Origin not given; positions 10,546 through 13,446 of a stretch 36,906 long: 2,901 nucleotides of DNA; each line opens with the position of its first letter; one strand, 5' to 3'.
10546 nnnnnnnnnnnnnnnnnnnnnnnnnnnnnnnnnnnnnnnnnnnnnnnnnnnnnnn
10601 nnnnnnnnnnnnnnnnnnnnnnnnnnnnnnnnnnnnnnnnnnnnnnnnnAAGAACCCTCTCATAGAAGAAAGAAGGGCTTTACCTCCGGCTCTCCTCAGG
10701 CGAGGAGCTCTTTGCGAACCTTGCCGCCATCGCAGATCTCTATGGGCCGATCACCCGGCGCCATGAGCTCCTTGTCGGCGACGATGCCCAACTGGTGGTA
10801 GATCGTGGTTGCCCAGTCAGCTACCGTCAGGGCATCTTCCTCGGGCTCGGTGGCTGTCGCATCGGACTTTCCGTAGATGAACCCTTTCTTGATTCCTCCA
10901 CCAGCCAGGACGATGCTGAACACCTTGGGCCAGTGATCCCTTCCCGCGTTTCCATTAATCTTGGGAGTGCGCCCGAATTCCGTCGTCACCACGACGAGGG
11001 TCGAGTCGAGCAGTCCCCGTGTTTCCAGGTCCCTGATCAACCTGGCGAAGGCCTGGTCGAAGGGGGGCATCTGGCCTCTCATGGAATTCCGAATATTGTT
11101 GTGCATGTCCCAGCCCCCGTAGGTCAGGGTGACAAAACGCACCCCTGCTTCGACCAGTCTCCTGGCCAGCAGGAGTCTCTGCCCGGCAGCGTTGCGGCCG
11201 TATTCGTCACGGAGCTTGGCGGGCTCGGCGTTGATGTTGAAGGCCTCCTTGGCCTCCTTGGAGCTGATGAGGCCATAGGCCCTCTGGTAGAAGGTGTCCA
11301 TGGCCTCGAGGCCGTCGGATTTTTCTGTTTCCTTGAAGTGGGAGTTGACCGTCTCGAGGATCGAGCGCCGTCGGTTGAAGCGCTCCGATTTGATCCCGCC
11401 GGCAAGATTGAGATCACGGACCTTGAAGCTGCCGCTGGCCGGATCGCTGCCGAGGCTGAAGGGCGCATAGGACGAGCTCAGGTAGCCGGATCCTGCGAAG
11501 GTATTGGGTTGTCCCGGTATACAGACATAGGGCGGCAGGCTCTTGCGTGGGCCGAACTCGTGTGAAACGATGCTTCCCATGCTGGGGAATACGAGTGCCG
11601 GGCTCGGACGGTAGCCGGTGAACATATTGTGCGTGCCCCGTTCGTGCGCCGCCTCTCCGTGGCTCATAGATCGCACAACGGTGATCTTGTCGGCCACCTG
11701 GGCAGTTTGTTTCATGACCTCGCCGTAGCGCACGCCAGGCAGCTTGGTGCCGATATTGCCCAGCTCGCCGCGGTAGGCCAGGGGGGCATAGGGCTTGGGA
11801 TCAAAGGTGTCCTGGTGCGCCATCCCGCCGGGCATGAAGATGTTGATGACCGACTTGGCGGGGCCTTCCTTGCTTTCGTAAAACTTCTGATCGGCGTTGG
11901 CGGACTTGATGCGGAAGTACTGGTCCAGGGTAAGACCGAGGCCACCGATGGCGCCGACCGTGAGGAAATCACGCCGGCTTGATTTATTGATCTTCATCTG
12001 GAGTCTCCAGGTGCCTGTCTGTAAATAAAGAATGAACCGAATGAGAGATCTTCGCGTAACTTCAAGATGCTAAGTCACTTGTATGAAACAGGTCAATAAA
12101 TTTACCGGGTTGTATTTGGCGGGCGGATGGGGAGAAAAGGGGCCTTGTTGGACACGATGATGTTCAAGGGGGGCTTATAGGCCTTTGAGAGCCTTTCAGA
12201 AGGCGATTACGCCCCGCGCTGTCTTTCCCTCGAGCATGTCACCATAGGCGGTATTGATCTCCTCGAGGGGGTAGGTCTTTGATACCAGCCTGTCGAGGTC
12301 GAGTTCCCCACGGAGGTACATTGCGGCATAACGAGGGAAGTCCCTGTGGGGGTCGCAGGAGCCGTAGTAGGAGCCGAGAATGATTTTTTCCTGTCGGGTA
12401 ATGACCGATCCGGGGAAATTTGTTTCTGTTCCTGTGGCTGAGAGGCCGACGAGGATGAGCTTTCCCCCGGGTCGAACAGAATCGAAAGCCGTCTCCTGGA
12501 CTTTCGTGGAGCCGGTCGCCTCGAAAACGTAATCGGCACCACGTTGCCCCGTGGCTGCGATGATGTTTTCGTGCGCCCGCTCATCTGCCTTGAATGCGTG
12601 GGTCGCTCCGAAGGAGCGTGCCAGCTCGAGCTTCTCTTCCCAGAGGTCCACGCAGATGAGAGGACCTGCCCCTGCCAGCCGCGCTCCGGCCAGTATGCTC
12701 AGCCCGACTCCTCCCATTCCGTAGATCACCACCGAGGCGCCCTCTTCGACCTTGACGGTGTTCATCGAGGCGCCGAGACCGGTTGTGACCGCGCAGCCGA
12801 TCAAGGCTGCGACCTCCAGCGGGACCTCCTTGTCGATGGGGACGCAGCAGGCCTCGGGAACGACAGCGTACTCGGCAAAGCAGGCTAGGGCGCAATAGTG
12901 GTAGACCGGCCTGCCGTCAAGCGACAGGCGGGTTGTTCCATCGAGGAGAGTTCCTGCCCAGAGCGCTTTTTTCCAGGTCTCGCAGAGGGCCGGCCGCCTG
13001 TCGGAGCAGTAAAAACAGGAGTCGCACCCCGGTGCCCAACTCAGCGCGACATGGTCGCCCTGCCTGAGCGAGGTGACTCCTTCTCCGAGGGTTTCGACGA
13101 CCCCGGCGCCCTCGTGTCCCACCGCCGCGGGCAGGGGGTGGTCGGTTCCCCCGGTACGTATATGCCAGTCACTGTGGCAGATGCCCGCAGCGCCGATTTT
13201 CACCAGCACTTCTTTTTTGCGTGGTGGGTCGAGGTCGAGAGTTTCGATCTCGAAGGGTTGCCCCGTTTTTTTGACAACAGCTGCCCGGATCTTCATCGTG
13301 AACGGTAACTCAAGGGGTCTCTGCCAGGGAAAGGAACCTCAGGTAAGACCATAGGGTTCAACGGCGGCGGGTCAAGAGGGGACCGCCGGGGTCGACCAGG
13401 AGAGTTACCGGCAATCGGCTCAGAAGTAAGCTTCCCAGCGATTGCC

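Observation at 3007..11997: Four-gene operon built entirely from exported proteins of unknown-function families (DUF1501, double-PPC, PSCyt2/PSD1, PSCyt1-WD40-coiled coil)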

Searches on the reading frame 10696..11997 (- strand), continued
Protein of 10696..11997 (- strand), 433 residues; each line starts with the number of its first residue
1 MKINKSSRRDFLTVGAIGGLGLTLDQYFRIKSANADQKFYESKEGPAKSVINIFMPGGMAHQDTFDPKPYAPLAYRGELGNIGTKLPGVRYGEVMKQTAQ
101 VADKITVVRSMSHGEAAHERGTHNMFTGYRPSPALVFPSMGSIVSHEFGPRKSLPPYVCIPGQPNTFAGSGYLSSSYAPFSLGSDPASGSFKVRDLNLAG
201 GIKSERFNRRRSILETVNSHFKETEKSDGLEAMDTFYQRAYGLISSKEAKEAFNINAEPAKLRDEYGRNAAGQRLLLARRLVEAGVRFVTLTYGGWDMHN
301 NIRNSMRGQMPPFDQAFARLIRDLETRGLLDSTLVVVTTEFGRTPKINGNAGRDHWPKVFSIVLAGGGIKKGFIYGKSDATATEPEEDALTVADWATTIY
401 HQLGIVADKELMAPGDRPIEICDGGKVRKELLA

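Call 85: search_solved_structures(query=A3, max_evalue=1, show_alignments=2)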
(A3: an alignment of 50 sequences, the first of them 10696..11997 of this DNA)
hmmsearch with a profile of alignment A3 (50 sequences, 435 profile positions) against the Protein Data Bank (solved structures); distinct sequences matched with E-value up to 1: 4.
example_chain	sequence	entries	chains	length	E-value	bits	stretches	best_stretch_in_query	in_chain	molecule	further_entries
2rk5_A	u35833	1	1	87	0.0011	21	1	214-264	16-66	Putative hemolysin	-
2qzu_A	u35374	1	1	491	0.44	12.5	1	303-357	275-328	Putative sulfatase yidJ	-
5dn8_A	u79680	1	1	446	0.62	12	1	239-331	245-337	GTPase Der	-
8di0_A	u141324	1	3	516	0.69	11.8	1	310-347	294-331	Arylsulfatase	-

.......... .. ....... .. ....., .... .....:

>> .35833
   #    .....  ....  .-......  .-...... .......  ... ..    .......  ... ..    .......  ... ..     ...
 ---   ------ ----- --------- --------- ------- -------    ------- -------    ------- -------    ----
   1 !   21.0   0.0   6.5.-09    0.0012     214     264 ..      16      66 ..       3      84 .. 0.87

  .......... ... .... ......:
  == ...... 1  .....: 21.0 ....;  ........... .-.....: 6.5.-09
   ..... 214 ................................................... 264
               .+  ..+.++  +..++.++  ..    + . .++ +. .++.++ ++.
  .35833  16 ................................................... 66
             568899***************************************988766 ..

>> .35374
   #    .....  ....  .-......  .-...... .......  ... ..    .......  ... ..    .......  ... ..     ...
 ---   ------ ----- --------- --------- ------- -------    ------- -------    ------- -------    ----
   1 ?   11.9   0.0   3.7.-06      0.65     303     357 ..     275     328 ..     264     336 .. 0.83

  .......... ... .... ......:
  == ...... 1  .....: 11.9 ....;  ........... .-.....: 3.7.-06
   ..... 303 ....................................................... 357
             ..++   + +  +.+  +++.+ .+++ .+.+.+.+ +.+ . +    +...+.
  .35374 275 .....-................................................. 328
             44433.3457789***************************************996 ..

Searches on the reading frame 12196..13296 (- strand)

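Call 21: search_protein_families(library=pfam, proteins=[window:12196-13296:-], max_evalue=0.001)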
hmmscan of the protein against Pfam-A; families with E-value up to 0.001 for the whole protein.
window:12196-13296:- (366 aa): 4 families
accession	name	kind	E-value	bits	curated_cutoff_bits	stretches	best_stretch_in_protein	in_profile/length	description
PF00107.32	ADH_zinc_N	-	1.4e-26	93.4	31.8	1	196-325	1-125/129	Zinc-binding dehydrogenase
PF08240.17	ADH_N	-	5e-26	91.4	23.5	1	27-155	2-103/104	Alcohol dehydrogenase GroES-like domain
PF16912.11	Glu_dehyd_C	-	1.9e-10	41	34.9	1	187-353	32-200/211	Glucose dehydrogenase C-terminus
PF13602.12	ADH_zinc_N_2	-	1.2e-06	29.9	27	1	230-359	2-128/134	Zinc-binding dehydrogenase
